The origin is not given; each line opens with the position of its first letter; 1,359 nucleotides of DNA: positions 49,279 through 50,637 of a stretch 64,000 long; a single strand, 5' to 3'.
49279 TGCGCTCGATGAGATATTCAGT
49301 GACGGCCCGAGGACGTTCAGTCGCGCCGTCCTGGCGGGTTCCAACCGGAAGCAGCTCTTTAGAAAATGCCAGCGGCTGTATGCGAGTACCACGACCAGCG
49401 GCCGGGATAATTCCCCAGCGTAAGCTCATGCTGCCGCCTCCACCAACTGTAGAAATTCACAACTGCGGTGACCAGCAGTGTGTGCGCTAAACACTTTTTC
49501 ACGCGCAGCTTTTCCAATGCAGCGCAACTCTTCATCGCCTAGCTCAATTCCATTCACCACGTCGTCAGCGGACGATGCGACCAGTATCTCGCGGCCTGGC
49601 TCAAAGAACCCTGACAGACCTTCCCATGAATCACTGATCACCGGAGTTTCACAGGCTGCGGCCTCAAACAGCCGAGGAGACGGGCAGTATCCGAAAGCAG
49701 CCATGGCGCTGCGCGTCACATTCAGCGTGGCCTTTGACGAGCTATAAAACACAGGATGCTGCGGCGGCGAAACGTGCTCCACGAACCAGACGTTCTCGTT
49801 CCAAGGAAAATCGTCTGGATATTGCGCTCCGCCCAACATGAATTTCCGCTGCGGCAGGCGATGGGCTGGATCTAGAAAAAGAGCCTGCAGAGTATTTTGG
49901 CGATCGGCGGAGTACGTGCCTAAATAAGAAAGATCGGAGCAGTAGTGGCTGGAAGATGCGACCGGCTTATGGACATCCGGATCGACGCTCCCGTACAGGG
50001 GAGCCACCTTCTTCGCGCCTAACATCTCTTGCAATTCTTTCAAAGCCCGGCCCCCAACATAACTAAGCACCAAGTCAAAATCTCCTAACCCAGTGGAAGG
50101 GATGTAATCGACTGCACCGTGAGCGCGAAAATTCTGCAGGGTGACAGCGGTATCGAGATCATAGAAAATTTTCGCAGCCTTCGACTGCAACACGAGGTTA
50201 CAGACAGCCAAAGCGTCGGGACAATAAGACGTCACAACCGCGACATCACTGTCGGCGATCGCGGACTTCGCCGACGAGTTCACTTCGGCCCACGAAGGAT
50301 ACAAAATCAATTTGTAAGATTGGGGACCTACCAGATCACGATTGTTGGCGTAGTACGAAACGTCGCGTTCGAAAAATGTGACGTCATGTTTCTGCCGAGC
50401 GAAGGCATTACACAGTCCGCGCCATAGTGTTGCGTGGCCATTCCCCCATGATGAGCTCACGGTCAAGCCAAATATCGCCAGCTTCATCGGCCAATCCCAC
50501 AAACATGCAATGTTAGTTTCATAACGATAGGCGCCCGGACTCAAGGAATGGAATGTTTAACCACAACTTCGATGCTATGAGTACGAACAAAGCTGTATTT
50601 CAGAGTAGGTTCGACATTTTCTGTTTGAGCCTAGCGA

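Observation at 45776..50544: Five-gene translationally coupled operon: CgeB-like GT, sugar nucleotidyltransferase, PIG-L deacetylase, GT4, FemAB/CelD-type GNAT. Mycothiol/bacillithiol-like logic with no polymer-export genes.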

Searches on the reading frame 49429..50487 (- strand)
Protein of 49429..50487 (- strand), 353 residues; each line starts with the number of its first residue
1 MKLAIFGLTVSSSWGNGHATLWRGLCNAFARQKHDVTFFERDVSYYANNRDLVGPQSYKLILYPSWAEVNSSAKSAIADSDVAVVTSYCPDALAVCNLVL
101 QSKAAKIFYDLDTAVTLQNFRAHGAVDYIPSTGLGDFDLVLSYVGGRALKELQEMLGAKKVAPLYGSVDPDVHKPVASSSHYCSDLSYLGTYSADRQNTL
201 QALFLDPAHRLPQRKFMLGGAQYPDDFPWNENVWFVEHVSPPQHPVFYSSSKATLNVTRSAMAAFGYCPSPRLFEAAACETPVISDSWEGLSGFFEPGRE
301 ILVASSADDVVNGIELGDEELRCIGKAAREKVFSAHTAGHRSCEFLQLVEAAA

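Call 5: search_protein_families(library=pfam, proteins=[window:49429-50487:-], max_evalue=0.01)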
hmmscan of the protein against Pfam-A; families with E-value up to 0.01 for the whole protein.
window:49429-50487:- (353 aa): 1 family
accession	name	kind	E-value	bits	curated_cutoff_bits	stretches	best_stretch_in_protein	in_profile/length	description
PF13524.12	Glyco_trans_1_2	-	8.5e-37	126.7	25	1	202-346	3-143/144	Glycosyl transferase-like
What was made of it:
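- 49426..50487 (-): G1: CgeB-like GT-B glycosyltransferase, 353 aa. The likely start is ATG 50487; the longest ORF begins at TTG 50544. PF13524 scores 126.7 bits against a cut-off of 25 (call 5).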

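Call 6: search_protein_families(library=ncbifam, proteins=[window:49429-50487:-], max_evalue=0.01)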
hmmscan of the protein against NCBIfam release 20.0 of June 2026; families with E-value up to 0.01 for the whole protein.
window:49429-50487:- (353 aa): 0 families

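Call 16: search_solved_structures(query=window:49429-50487:-, max_evalue=1)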
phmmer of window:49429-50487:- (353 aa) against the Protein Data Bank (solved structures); distinct sequences matched with E-value up to 1: 2.
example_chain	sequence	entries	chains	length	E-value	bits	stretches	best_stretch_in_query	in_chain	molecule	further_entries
6wvs_A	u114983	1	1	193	0.045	16.1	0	277-315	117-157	DeNovoTIM15 hyperstable de novo TIM barrel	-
2leq_A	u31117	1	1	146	0.6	12.4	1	4-55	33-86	Uncharacterized protein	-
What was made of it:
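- Tried and rejected: The sequence search gave nothing (call 16).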

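Call 30: find_homologous_proteins(query=window:49429-50487:-)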
Query window:49429-50487:- (353 aa): 8000 proteins with E <= 0.001 among 8000 candidates; the best 120 are listed.
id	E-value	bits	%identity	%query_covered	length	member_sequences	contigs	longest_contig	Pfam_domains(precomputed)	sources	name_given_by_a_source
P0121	2.8e-215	732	91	100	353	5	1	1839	PF13524.13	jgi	jgi:spore maturation protein CgeB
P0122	1.1e-214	730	90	100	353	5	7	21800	PF13524.13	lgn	-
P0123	5.4e-211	718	88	100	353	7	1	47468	PF13524.13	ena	-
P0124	2.9e-209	712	88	100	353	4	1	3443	PF13524.13,PF13692.13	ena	-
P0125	2.5e-208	709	87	100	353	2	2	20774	PF13524.13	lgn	-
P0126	3.7e-208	709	87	100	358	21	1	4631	PF13524.13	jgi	jgi:spore maturation protein CgeB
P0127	4.4e-204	695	86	100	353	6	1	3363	PF13524.13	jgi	jgi:spore maturation protein CgeB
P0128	2.8e-203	693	85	100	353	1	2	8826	PF13524.13,PF13692.13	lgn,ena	-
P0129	3.4e-203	692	86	100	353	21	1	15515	PF13524.13,PF13692.13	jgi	jgi:spore maturation protein CgeB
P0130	1.3e-201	687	85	100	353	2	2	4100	PF13524.13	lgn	-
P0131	2.2e-201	686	85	100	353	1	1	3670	PF13524.13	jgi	jgi:spore maturation protein CgeB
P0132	3.4e-201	686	84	100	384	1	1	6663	PF13524.13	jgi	jgi:spore maturation protein CgeB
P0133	5.9e-201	685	85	100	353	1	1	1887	PF13524.13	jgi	jgi:spore maturation protein CgeB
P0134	1.9e-200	683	85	100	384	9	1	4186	PF13524.13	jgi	-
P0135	3.9e-200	682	85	100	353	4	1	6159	PF13524.13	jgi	jgi:spore maturation protein CgeB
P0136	2.7e-199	680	84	100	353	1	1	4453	PF13524.13,PF13692.13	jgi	-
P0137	4.0e-199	679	83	100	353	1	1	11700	PF13524.13,PF13692.13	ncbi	ncbi:MAG TPA: glycosyltransferase [Terriglobales bacterium]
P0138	4.7e-199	679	84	100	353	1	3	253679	PF13524.13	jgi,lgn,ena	-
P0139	8.7e-199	678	84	100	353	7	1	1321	PF13524.13,PF13692.13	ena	-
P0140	9.8e-199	678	84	100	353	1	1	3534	PF13524.13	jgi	jgi:spore maturation protein CgeB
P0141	2.0e-198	677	83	99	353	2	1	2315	PF13524.13,PF13692.13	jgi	jgi:spore maturation protein CgeB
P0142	1.3e-197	674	84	100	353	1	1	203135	PF13524.13,PF13692.13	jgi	jgi:spore maturation protein CgeB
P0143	1.5e-197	674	84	99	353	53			PF13524.13,PF13692.13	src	-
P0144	3.1e-197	673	83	100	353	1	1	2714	PF13524.13,PF13692.13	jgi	jgi:spore maturation protein CgeB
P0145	3.3e-197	673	84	100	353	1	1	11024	PF13524.13,PF13692.13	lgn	-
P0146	3.6e-197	673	84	100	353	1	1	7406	PF13524.13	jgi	jgi:spore maturation protein CgeB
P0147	3.7e-197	673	82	100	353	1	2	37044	PF13524.13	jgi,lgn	jgi:spore maturation protein CgeB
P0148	2.5e-196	670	82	100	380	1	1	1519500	PF13524.13,PF13692.13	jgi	jgi:spore maturation protein CgeB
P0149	8.8e-196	668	82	100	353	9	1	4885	PF13524.13,PF13692.13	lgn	-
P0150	9.7e-195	665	80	100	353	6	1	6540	PF13524.13,PF13692.13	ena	-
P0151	1.3e-194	664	81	100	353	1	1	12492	PF13524.13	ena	-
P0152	3.3e-193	660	80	100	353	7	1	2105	PF13524.13,PF13692.13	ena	-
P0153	4.8e-193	659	80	100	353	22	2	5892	PF13524.13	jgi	jgi:spore maturation protein CgeB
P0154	7.3e-193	658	81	100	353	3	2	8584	PF13524.13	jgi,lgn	jgi:spore maturation protein CgeB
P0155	1.1e-192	658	80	100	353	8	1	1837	PF13524.13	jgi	jgi:spore maturation protein CgeB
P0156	4.6e-192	656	81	100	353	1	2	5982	PF00534.27,PF13524.13,PF13692.13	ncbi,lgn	-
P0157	3.3e-190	650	81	100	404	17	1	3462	PF13524.13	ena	-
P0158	6.7e-187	639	78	100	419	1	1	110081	PF13524.13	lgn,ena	-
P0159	7.3e-185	632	77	100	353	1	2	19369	PF13524.13,PF13692.13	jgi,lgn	jgi:spore maturation protein CgeB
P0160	1.2e-184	631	75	100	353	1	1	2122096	PF13524.13,PF13692.13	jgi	jgi:spore maturation protein CgeB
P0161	1.3e-184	631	77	100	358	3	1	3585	PF13524.13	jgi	jgi:spore maturation protein CgeB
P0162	4.5e-184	629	77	100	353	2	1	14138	PF13524.13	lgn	-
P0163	4.6e-184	629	76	100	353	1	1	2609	PF13524.13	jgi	jgi:spore maturation protein CgeB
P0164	4.6e-184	629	74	100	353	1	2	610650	PF13524.13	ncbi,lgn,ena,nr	ncbi:MAG TPA: glycosyltransferase [Terriglobales bacterium]|nr:glycosyltransferase [Terriglobales ba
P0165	6.6e-184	629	75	99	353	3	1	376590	PF13524.13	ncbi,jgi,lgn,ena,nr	ncbi:MAG TPA: glycosyltransferase [Terriglobales bacterium]|nr:glycosyltransferase [Terriglobales ba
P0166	1.3e-183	628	75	100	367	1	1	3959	PF13524.13,PF13692.13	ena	-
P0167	8.9e-183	625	75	100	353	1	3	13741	PF13524.13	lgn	-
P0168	8.0e-182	622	83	93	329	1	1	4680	PF13524.13,PF13692.13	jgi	jgi:spore maturation protein CgeB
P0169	3.6e-181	620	76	100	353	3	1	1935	PF13524.13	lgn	-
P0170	5.4e-181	619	74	100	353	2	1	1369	PF13524.13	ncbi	-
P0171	5.8e-181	619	74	100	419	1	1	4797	PF13524.13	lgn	-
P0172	8.2e-181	619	76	100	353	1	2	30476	PF13524.13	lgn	-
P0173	1.2e-180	618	75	100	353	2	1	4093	PF13524.13,PF13692.13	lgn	-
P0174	1.3e-180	618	76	100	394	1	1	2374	PF13524.13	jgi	jgi:spore maturation protein CgeB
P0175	1.4e-180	618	75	100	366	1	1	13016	PF13524.13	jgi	jgi:spore maturation protein CgeB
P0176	1.4e-180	618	82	93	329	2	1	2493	PF13524.13,PF13692.13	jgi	jgi:spore maturation protein CgeB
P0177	3.5e-180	617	76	100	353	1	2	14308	PF13524.13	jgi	jgi:spore maturation protein CgeB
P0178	3.8e-180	617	76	100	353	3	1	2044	PF13524.13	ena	-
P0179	1.1e-179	615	74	100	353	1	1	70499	PF13524.13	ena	-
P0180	3.6e-179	613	75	100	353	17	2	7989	PF13524.13,PF13692.13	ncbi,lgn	-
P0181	2.2e-178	611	74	100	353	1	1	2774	PF13524.13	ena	-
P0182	3.4e-178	610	74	100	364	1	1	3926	PF13524.13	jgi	jgi:spore maturation protein CgeB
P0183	7.2e-178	609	73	100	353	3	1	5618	PF13524.13,PF13692.13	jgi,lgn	jgi:spore maturation protein CgeB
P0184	2.3e-177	607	74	100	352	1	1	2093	PF13524.13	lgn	-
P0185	3.2e-177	607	73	100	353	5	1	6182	PF13524.13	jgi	jgi:spore maturation protein CgeB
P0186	3.6e-177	607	73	100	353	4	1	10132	PF13524.13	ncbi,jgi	-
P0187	3.7e-177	607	72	100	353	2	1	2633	PF13524.13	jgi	jgi:spore maturation protein CgeB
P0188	3.9e-177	607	73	100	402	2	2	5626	PF13524.13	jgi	jgi:spore maturation protein CgeB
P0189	8.3e-177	606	74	100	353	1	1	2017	PF13524.13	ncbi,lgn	-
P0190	9.1e-177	605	74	100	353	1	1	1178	PF13524.13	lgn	-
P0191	1.3e-176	605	76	100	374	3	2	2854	PF13524.13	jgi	jgi:spore maturation protein CgeB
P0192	1.4e-176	605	74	100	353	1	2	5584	PF13524.13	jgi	jgi:spore maturation protein CgeB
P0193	2.5e-176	604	74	100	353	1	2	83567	PF13524.13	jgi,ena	-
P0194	4.5e-176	603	72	100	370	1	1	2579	PF13524.13,PF13692.13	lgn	-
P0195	5.5e-176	603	74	100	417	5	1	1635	PF13524.13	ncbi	-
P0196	9.0e-176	602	74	100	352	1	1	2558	PF13524.13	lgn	-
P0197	9.0e-176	602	74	100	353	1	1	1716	PF13524.13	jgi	jgi:spore maturation protein CgeB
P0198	1.8e-175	601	74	100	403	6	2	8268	PF13524.13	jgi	jgi:spore maturation protein CgeB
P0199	1.7e-174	598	73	100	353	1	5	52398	PF13524.13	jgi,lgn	jgi:spore maturation protein CgeB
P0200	2.1e-174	598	72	100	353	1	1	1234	PF13524.13,PF13692.13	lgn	-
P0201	4.6e-174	597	72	100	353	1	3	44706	PF13524.13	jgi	jgi:spore maturation protein CgeB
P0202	1.5e-173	595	73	100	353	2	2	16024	PF13524.13,PF13692.13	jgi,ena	-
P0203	1.7e-173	595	73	100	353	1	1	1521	PF13524.13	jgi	jgi:spore maturation protein CgeB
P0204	2.0e-173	594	79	92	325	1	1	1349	PF13524.13,PF13692.13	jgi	jgi:spore maturation protein CgeB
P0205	5.5e-173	593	72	100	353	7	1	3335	PF13524.13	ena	-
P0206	1.5e-172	592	73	100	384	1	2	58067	PF13524.13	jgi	jgi:spore maturation protein CgeB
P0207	5.6e-172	590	71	100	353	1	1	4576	PF13524.13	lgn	-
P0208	1.4e-171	588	72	100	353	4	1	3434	PF13524.13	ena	-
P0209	2.4e-171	588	72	100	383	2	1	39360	PF13524.13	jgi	jgi:spore maturation protein CgeB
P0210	2.6e-171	587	72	100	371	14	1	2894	PF13524.13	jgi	-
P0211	4.2e-171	587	72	100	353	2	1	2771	PF13524.13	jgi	jgi:spore maturation protein CgeB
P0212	1.0e-170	586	73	100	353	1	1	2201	PF13524.13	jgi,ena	-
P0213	3.2e-170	584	71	100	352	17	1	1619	PF13524.13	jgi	jgi:spore maturation protein CgeB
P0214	5.1e-170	583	71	100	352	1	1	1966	PF13524.13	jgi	jgi:spore maturation protein CgeB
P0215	1.1e-169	582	71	100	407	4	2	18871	PF13524.13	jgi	jgi:spore maturation protein CgeB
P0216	1.2e-169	582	70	100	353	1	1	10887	PF13524.13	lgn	-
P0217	5.0e-169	580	71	100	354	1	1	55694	PF13524.13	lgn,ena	-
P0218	5.3e-169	580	69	100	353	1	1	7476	PF13524.13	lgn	-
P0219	5.7e-169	580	70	100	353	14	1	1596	PF13524.13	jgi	jgi:spore maturation protein CgeB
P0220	9.1e-168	576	70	100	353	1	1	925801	PF13524.13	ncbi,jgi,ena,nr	ncbi:MAG TPA: glycosyltransferase [Terriglobales bacterium]|nr:glycosyltransferase [Terriglobales ba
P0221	9.2e-168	576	71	100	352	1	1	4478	PF13524.13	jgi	jgi:spore maturation protein CgeB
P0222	3.2e-167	574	70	100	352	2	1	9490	PF13524.13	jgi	jgi:spore maturation protein CgeB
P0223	5.7e-167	573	70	100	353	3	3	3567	PF13524.13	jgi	-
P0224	4.8e-166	570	70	97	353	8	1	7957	PF13524.13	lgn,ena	-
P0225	5.6e-166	570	69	100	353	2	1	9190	PF13524.13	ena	-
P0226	5.9e-166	570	70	100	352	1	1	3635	PF13524.13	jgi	jgi:spore maturation protein CgeB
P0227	9.2e-166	569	68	100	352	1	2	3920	PF13524.13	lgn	-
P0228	1.0e-165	569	69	100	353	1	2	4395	PF13524.13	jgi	jgi:spore maturation protein CgeB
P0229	2.7e-165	568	69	100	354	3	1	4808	PF13524.13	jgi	jgi:spore maturation protein CgeB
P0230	3.2e-165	567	68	100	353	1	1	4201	PF13524.13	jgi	jgi:spore maturation protein CgeB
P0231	3.3e-165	567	70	100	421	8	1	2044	PF13524.13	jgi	jgi:spore maturation protein CgeB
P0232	7.8e-165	566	69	100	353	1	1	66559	PF13524.13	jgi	jgi:spore maturation protein CgeB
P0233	8.6e-165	566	68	100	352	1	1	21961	PF13524.13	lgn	-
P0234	9.1e-165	566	68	100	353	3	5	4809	PF13524.13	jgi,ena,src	-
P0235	9.6e-165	566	68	100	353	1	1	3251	PF13524.13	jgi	jgi:spore maturation protein CgeB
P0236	1.8e-164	565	69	100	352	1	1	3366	PF13524.13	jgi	jgi:spore maturation protein CgeB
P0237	2.5e-164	565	68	100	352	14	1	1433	PF13524.13,PF13692.13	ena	-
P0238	6.8e-164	563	68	100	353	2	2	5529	PF13524.13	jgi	jgi:spore maturation protein CgeB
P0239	1.4e-163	562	68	100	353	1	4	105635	PF13524.13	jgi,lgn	jgi:spore maturation protein CgeB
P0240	3.4e-163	561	67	100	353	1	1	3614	PF13524.13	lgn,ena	-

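Call 31: search_protein_representatives(protein=window:49429-50487:-)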
Query: 353 residues. Proteins with E-value up to 0.001 (for the whole library): 2727; up to 1e-10: 1594; up to 1e-30: 378. The best 150 are listed.
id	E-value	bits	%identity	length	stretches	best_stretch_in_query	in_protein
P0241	9.6e-151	518.2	41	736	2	2-344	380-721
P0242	4.4e-120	417.3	52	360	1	1-351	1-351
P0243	5.1e-113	394.1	53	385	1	1-350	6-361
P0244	1.7e-101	356.2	49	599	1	11-351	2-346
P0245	6.7e-100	351.0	48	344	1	9-349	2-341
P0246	5.3e-99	348.0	57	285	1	85-352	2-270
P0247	2.5e-97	342.5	47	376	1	1-347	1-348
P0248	5.0e-96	338.2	47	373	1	2-352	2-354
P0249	1.2e-94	333.7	45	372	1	1-349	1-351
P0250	6.8e-93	327.9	56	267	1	1-266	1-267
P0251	2.7e-91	322.7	43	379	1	1-353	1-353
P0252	4.2e-91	322.0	45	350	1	2-350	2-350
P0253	2.7e-89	316.1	44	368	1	1-350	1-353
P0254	2.4e-85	303.1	42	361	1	1-348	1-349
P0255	3.4e-85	302.6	46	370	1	2-347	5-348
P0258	1.5e-84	300.5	44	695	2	2-353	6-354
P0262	2.9e-82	293.0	45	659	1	1-351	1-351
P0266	5.4e-80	285.5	42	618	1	2-347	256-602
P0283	1.0e-69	251.7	30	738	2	3-345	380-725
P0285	1.6e-69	251.1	37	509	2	2-220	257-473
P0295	9.1e-66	238.7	42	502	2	123-347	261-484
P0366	4.1e-51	190.5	38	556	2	2-280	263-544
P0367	1.6e-50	188.6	34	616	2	3-261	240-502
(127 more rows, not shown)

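Call 32: search_protein_families(library=pfam, proteins=[P0241, P0244, P0258, P0262, P0266, P0283, P0285, P0295, P0366, P0367], max_evalue=0.001)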
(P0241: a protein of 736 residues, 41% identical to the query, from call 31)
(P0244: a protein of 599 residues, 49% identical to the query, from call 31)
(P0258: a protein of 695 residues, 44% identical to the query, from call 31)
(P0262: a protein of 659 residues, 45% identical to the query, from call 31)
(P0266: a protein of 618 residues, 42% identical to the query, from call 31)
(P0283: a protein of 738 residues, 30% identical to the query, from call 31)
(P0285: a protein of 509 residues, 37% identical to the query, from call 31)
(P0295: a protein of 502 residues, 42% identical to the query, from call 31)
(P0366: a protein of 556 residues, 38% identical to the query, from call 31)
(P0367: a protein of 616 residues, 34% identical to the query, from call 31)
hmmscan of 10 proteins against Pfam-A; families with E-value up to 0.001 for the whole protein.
P0241 (736 aa): 3 families
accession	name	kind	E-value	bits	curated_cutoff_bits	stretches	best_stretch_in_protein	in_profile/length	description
PF13524.12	Glyco_trans_1_2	-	9e-81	269.3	25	2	203-348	1-143/144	Glycosyl transferase-like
PF13439.12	Glyco_transf_4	-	4.2e-08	33.9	28.5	0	15-62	1-45/170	Glycosyltransferase Family 4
PF13692.12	Glyco_trans_1_4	-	1.2e-05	26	27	0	204-313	18-134/142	Glycosyl transferases group 1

P0244 (599 aa): 2 families
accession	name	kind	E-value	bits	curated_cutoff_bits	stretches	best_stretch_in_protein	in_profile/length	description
PF13524.12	Glyco_trans_1_2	-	1.1e-30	106.9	25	1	194-341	3-143/144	Glycosyl transferase-like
PF00483.29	NTP_transferase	-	5e-05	23.4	21.2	1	362-478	2-114/245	Nucleotidyl transferase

P0258 (695 aa): 7 families
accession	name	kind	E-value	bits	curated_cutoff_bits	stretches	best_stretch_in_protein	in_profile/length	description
PF01370.27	Epimerase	-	2.9e-51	174.7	20.9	1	375-615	1-240/240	NAD dependent epimerase/dehydratase family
PF16363.11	GDP_Man_Dehyd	-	4.8e-48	164.7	27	1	376-677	1-331/332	GDP-mannose 4,6 dehydratase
PF13524.12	Glyco_trans_1_2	-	1.5e-39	135.6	25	1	203-347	3-143/144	Glycosyl transferase-like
PF04321.23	RmlD_sub_bind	-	3.5e-08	33.3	27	1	375-637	3-235/287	RmlD substrate binding domain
PF01073.25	3Beta_HSD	-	3.3e-07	30.1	22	1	376-593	1-220/280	3-beta hydroxysteroid dehydrogenase/isomerase family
PF02719.21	Polysacc_synt_2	-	2.8e-06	27.2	20.2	1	376-491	2-128/293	Polysaccharide biosynthesis protein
PF07993.18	NAD_binding_4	-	2.1e-05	24.2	20.1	0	378-547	2-204/258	Male sterility protein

P0262 (659 aa): 8 families
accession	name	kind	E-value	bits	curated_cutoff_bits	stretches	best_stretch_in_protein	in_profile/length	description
PF13524.12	Glyco_trans_1_2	-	1e-41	142.7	25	1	200-345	3-143/144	Glycosyl transferase-like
PF13649.12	Methyltransf_25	-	2.2e-13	51.1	27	1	454-534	1-81/97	Methyltransferase domain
PF08003.17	Methyltransf_9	-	3.6e-12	46.3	23.8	1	436-535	102-200/315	Protein of unknown function (DUF1698)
PF08241.18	Methyltransf_11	-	2e-11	44.8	21.2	1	455-534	1-77/95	Methyltransferase domain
PF13847.12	Methyltransf_31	-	2.3e-10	40.8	27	1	451-533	4-90/145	Methyltransferase domain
PF08242.18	Methyltransf_12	-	5.8e-10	40.2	30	1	455-537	1-85/98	Methyltransferase domain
PF13489.12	Methyltransf_23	-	3.6e-07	30.5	27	1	445-542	17-106/164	Methyltransferase domain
PF05175.20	MTS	-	0.00027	21.1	23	1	442-522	24-103/170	Methyltransferase small domain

P0266 (618 aa): 5 families
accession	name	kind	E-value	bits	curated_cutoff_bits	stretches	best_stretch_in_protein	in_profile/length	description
PF13524.12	Glyco_trans_1_2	-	4.2e-39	134.2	25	1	456-601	3-143/144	Glycosyl transferase-like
PF13419.12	HAD_2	-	1.7e-28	100.3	23.8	1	22-200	2-178/178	Haloacid dehalogenase-like hydrolase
PF00702.32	Hydrolase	-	1.3e-23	84.8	26.4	1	19-194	2-191/191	haloacid dehalogenase-like hydrolase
PF13242.12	Hydrolase_like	-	3.4e-05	24.1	22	1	155-221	2-72/75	HAD-hyrolase-like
PF12710.13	HAD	-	0.0001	23.2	27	1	21-148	1-128/189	haloacid dehalogenase-like hydrolase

P0283 (738 aa): 3 families
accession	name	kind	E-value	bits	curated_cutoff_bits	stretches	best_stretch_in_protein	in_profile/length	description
PF13524.12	Glyco_trans_1_2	-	8e-75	250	25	2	582-726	3-143/144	Glycosyl transferase-like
PF13692.12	Glyco_trans_1_4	-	3.3e-06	27.8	27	0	227-325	48-142/142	Glycosyl transferases group 1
PF00534.26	Glycos_transf_1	-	0.00019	21.4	26.4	0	240-335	78-168/172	Glycosyl transferases group 1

P0285 (509 aa): 1 family
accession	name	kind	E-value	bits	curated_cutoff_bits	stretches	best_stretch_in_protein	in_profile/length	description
PF13524.12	Glyco_trans_1_2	-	3.2e-21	76.2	25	1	102-192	3-87/144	Glycosyl transferase-like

P0295 (502 aa): 2 families
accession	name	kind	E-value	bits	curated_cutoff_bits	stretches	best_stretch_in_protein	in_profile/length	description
PF13524.12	Glyco_trans_1_2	-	6.8e-61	204.9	25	2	333-483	2-143/144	Glycosyl transferase-like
PF13692.12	Glyco_trans_1_4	-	0.00085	20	27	0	349-445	33-130/142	Glycosyl transferases group 1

P0366 (556 aa): 1 family
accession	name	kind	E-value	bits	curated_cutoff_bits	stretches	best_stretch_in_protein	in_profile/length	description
PF13524.12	Glyco_trans_1_2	-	6.5e-18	65.5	25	1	469-545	10-75/144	Glycosyl transferase-like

P0367 (616 aa): 1 family
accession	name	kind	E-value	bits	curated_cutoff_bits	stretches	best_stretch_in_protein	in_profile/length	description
PF13524.12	Glyco_trans_1_2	-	5.7e-26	91.6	25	2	68-171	16-111/144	Glycosyl transferase-like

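Call 49: predict_structure(alignment_id=A2)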
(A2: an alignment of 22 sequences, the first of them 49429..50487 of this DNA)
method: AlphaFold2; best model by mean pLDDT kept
length: 353 residues; sequences in the alignment: 22
mean_pLDDT: 61.4   pTM: 0.63
mean pLDDT of the five models: 61.4, 59.0, 57.9, 56.0, 53.2
residues with pLDDT >= 90: 99; 70-90: 50; 50-70: 47; < 50: 157
segments of 3 or more residues with pLDDT < 50: 173-317, 324-329
pLDDT, mean of each block of 10 residues (from residue 1): 89 55 84 94 70 71 94 97 93 96 96 76 89 96 72 92 69 44 34 37 41 29 31 25 31 30 30 31 29 31 37 47 48 64 91 87
secondary structure, 60 per line:
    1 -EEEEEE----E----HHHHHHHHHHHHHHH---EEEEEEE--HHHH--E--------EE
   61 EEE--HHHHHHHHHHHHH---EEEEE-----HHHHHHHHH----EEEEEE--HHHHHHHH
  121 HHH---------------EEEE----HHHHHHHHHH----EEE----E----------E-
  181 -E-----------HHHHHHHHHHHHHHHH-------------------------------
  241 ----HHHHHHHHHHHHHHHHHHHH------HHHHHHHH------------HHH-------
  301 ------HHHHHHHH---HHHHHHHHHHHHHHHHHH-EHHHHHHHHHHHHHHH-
elements in order: E2-7 H17-31 E35-41 H44-47 E59-63 H66-78 E82-86 H92-100 E105-110 H113-123 E139-142 H147-156 E161-163 H194-209 H245-264 H271-278 H307-314 H318-335 H338-352
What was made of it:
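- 49426..50487 (-): The AF2 model is reliable only in the N-terminal half (call 49).
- Tried and rejected: The AF2 model has pLDDT 61 and its C-terminal half is below 50 (call 49).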
